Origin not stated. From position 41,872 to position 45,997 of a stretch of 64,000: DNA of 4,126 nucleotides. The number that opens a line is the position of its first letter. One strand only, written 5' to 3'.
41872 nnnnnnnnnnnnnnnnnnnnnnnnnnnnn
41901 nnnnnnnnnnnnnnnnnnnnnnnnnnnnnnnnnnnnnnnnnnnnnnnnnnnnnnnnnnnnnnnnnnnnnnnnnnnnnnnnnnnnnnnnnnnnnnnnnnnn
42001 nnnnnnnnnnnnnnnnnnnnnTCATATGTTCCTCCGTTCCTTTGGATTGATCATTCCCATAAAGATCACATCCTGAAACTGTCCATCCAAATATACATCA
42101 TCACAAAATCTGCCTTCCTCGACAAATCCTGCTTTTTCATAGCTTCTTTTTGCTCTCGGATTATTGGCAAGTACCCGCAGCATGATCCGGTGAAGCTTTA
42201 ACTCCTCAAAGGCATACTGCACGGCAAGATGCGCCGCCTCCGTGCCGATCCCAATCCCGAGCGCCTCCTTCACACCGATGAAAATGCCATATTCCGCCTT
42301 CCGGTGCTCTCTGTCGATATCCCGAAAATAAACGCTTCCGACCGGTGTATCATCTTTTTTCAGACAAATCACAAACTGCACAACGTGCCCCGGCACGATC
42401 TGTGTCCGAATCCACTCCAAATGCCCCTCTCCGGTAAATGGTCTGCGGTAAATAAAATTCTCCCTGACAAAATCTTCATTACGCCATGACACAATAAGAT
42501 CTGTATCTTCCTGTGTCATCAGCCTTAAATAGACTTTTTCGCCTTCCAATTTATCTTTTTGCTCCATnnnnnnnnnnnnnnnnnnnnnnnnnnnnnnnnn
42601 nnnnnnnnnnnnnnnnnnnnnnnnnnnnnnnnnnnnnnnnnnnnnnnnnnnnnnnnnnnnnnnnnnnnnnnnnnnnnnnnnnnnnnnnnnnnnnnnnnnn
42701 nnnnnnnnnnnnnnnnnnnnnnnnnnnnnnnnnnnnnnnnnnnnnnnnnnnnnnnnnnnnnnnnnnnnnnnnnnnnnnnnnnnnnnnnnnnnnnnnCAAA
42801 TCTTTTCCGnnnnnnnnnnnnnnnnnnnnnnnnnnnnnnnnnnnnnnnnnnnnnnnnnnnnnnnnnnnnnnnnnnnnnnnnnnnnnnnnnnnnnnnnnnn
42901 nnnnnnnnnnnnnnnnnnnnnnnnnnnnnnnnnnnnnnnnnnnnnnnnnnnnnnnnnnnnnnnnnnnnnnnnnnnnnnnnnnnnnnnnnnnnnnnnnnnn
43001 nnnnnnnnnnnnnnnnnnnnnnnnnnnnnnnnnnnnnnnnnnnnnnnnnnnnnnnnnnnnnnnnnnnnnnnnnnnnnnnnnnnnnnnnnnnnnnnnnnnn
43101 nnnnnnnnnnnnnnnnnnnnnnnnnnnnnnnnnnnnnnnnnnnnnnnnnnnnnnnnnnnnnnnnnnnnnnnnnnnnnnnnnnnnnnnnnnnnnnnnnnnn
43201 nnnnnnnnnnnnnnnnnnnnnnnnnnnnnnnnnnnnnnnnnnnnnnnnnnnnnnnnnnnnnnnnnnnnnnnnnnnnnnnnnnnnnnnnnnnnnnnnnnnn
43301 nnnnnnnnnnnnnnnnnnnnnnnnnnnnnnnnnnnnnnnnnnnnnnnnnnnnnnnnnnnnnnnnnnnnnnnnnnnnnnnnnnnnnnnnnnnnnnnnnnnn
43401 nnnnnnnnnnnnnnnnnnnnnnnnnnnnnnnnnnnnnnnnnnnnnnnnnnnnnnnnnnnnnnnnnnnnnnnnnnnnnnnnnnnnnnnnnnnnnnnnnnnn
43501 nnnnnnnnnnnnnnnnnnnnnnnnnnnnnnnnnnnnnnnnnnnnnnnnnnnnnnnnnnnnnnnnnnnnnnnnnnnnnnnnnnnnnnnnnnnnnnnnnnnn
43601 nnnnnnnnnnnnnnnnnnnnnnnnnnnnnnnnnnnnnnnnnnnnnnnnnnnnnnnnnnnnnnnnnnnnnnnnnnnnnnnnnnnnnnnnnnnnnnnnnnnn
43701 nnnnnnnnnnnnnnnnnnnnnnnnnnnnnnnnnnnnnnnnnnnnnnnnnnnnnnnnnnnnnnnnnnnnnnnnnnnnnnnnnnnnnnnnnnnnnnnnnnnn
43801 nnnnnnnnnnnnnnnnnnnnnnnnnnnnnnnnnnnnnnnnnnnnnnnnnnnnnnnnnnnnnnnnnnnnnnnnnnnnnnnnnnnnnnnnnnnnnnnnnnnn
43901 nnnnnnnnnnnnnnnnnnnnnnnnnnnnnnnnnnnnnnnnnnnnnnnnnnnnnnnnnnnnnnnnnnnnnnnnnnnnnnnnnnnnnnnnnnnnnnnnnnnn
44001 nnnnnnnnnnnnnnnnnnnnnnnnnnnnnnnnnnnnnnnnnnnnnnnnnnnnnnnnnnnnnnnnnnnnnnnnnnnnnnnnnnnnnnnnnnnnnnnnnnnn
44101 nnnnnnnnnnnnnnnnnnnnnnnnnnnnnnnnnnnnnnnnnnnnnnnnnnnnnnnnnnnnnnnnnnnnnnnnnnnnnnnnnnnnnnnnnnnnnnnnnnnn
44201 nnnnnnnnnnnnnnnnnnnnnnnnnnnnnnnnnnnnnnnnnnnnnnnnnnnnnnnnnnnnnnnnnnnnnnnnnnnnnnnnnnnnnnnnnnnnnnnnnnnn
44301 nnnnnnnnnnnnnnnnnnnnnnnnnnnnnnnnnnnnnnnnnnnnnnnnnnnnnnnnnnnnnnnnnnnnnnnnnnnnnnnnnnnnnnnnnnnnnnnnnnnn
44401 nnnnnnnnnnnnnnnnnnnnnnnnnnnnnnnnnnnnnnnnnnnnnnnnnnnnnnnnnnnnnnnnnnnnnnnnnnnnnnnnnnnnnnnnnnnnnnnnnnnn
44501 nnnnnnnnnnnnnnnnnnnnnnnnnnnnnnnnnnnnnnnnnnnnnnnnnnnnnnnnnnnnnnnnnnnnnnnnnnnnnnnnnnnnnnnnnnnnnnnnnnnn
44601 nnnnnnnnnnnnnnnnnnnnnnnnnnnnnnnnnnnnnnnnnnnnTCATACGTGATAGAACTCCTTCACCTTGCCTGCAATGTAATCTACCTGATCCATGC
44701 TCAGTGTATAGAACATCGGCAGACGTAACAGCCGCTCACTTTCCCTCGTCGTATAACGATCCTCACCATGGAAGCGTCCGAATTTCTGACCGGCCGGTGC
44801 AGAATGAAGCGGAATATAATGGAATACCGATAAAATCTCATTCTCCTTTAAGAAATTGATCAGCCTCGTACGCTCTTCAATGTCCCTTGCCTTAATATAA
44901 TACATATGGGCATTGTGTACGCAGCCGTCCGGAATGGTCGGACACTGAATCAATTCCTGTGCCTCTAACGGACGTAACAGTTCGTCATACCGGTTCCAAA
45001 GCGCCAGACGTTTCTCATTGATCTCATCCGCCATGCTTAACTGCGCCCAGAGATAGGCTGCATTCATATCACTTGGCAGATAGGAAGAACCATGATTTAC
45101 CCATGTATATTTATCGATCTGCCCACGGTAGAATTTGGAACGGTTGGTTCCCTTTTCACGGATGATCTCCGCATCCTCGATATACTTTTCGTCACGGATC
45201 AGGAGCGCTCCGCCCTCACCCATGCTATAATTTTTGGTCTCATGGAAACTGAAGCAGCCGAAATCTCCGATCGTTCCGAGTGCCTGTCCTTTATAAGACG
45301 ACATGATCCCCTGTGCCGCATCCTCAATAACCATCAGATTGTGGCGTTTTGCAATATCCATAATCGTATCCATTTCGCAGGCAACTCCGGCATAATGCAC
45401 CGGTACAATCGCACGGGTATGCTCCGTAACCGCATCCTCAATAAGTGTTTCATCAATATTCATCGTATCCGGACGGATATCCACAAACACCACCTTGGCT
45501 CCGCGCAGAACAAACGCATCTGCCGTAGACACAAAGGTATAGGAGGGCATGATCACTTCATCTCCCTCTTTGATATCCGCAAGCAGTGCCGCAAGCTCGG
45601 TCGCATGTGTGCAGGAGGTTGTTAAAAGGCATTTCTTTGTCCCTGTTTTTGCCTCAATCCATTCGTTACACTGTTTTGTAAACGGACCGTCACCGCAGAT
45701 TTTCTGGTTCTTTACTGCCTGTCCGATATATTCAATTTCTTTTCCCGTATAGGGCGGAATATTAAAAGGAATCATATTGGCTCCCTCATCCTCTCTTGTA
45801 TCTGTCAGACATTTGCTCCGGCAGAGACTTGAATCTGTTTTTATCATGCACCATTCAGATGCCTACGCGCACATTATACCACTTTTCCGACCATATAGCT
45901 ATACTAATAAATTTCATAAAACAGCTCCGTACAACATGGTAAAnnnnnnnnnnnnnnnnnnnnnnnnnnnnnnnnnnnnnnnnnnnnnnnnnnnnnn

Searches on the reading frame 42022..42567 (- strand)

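Call 11: search_protein_families(library=pfam, proteins=[window:42022-42567:-], max_evalue=0.00001)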
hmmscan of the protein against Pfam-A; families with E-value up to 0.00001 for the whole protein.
window:42022-42567:- (181 aa): 4 families
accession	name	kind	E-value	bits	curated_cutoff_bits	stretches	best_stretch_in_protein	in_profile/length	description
PF13302.13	Acetyltransf_3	-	3e-23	83.5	25.4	1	12-149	2-138/138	Acetyltransferase (GNAT) domain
PF00583.31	Acetyltransf_1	-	5.7e-12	46.4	20.7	1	56-148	28-116/116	Acetyltransferase (GNAT) family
PF13420.13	Acetyltransf_4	-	3.7e-08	34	24.3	1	14-163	1-149/155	Acetyltransferase (GNAT) domain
PF13523.12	Acetyltransf_8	-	2.6e-07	30.8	27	1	19-153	3-142/145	Acetyltransferase (GNAT) domain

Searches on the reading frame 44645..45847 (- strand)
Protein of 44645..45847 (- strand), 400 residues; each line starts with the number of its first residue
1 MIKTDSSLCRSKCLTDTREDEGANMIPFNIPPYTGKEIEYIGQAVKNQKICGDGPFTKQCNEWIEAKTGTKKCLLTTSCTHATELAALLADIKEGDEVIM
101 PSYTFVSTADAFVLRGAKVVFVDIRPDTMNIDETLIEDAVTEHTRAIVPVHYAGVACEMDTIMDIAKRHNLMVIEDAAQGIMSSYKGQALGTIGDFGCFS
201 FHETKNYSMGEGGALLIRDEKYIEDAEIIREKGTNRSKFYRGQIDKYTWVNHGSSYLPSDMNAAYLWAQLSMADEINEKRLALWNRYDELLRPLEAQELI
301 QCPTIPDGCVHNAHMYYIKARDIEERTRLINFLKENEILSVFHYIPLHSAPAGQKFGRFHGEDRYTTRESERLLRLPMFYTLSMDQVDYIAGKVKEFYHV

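Call 57: search_protein_families(library=pfam, proteins=[window:44645-45847:-], max_evalue=0.00001)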
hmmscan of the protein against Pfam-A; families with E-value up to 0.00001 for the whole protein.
window:44645-45847:- (400 aa): 3 families
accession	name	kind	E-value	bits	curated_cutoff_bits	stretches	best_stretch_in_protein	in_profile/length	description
PF01041.23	DegT_DnrJ_EryC1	-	1e-89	301.7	19.8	1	36-394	6-359/360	DegT/DnrJ/EryC1/StrS aminotransferase family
PF00155.27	Aminotran_1_2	-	7.8e-09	35.6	19.7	1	69-178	64-187/361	Aminotransferase class I and II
PF00266.25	Aminotran_5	-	2.8e-07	30.3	21.5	1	59-208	51-204/371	Aminotransferase class-V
